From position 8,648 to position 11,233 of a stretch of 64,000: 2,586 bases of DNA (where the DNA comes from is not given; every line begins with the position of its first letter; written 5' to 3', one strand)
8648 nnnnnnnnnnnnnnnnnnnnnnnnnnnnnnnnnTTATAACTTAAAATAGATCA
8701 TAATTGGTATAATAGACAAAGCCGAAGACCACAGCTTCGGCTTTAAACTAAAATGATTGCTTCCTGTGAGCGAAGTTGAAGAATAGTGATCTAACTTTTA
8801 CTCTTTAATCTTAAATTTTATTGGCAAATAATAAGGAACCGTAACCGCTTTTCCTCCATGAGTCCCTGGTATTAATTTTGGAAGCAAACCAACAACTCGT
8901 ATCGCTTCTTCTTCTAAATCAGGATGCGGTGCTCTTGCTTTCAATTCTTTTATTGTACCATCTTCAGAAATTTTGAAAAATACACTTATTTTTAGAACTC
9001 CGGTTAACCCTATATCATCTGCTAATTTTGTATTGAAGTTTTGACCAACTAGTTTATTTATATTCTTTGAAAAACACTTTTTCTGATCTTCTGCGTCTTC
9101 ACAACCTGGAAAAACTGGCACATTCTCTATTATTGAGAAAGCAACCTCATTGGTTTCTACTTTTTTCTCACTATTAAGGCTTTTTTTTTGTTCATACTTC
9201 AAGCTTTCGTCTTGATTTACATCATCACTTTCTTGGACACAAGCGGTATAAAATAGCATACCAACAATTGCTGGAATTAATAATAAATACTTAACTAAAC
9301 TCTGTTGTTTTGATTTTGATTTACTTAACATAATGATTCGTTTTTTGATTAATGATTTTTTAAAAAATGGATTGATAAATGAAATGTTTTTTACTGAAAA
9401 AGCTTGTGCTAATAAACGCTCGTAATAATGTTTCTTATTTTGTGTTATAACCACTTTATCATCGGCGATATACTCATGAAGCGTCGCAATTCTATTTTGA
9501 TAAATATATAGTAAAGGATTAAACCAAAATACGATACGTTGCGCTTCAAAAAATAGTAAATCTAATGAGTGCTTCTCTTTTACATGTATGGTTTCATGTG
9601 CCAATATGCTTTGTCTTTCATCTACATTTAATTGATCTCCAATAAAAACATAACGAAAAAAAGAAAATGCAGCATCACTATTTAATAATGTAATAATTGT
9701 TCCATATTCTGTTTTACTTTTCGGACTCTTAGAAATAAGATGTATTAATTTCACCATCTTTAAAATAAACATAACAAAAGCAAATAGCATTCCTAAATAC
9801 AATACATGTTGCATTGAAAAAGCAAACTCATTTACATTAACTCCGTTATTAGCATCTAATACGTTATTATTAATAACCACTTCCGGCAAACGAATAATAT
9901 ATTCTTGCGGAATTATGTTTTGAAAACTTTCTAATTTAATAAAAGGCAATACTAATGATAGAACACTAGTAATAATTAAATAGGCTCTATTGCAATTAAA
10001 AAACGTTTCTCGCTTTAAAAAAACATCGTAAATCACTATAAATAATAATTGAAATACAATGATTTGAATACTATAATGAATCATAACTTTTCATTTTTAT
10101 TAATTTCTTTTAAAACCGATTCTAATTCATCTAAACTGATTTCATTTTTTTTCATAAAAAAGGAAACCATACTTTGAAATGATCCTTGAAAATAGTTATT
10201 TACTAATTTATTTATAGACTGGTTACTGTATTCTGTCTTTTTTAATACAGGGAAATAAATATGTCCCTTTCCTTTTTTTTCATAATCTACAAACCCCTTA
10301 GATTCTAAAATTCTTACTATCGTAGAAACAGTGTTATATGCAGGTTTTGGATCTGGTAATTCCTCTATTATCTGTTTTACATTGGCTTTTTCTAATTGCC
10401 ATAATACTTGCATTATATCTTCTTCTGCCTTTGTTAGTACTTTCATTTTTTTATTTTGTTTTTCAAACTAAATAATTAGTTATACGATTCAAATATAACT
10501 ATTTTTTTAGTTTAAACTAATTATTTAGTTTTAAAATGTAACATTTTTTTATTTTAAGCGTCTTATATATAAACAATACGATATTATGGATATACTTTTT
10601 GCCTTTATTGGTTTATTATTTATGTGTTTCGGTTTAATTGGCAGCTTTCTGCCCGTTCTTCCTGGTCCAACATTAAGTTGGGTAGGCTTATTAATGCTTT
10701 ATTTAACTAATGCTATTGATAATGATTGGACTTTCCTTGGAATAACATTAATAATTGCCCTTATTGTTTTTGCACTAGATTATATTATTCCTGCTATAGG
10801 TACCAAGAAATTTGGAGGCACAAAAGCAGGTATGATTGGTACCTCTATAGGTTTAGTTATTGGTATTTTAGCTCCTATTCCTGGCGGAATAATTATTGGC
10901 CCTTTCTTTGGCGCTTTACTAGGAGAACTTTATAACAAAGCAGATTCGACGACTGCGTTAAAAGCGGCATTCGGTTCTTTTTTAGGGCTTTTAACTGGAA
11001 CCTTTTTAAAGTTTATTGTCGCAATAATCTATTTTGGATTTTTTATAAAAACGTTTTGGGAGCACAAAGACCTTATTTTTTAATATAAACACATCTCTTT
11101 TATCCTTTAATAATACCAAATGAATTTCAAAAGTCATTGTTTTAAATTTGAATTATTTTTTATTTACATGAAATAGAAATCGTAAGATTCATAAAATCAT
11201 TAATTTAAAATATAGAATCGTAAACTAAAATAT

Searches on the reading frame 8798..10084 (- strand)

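Call 7: search_protein_families(library=pfam, proteins=[window:8798-10084:-])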
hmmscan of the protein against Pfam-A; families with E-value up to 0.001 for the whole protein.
window:8798-10084:- (428 aa): 2 families
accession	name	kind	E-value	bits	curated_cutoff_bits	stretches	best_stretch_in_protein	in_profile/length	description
PF05569.17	Peptidase_M56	-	3.6e-14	53.1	31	1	150-253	186-296/296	BlaR1 peptidase M56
PF03544.19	TonB_C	-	2.7e-08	34.6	24.6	1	357-426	11-79/79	Gram-negative bacterial TonB protein C-terminal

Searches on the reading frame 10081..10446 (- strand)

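Call 7: search_protein_families(library=pfam, proteins=[window:10081-10446:-])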
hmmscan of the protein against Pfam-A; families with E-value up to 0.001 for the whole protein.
window:10081-10446:- (121 aa): 2 families
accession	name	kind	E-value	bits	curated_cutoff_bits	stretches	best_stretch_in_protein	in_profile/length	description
PF03965.22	Penicillinase_R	-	1.9e-32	112.5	22.6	1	4-116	1-114/115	Penicillinase repressor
PF01978.25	TrmB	-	0.00032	20.9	25.6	1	4-67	6-65/68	Sugar-specific transcriptional regulator TrmB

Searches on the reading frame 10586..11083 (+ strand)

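Call 7: search_protein_families(library=pfam, proteins=[window:10586-11083:+])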
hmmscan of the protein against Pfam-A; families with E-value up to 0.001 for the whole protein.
window:10586-11083:+ (165 aa): 1 family
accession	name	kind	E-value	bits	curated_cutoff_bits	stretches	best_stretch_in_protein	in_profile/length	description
PF04306.18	DUF456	-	1.5e-37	129.4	29.4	1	21-154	1-136/139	Protein of unknown function (DUF456)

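Call 70: search_protein_families(library=ncbifam, proteins=[window:10586-11083:+], max_evalue=0.01)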
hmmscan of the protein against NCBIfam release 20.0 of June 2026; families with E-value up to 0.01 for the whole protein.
window:10586-11083:+ (165 aa): 0 families
